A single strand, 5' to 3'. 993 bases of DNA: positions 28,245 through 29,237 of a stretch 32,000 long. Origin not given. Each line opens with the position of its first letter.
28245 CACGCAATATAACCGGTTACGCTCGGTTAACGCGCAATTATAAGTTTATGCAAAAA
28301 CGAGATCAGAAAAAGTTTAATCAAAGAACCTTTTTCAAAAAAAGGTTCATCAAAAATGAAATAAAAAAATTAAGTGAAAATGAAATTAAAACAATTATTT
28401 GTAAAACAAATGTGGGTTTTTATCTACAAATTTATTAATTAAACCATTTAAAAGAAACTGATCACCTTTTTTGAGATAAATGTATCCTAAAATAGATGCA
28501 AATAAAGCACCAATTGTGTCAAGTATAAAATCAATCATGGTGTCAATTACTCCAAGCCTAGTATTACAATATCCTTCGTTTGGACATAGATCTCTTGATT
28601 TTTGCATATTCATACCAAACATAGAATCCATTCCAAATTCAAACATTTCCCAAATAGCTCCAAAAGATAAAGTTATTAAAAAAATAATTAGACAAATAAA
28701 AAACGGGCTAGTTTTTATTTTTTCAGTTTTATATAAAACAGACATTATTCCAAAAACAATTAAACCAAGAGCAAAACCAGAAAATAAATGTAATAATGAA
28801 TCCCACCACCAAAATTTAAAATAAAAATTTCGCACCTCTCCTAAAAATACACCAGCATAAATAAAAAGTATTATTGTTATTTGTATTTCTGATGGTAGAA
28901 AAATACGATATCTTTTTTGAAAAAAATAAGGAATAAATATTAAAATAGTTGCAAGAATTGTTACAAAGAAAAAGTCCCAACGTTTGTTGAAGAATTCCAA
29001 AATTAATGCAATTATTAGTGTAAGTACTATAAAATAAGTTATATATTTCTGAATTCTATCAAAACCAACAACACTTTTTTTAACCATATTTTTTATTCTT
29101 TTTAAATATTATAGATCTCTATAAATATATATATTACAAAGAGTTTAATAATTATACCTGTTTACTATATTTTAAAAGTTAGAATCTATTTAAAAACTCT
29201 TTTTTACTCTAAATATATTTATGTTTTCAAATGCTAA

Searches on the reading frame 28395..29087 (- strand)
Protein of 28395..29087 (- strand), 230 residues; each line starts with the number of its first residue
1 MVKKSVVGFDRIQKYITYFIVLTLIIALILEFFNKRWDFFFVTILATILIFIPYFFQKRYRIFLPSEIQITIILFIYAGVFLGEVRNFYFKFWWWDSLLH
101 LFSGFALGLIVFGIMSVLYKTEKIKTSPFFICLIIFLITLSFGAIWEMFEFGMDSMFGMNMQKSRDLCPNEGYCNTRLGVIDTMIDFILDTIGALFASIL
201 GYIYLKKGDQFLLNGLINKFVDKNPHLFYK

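Call 66: search_protein_families(library=pfam, proteins=[window:28395-29087:-], max_evalue=0.001)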
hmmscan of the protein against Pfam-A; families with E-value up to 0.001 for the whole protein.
window:28395-29087:- (230 aa): 2 families
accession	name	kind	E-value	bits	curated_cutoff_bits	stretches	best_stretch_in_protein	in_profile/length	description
PF01757.29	Acyl_transf_3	-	7.4e-05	22.4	31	1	15-143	127-262/326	Acyltransferase domain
PF09997.14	DUF2238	-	0.00084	19.7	26.4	1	76-158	38-116/140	Predicted membrane protein (DUF2238)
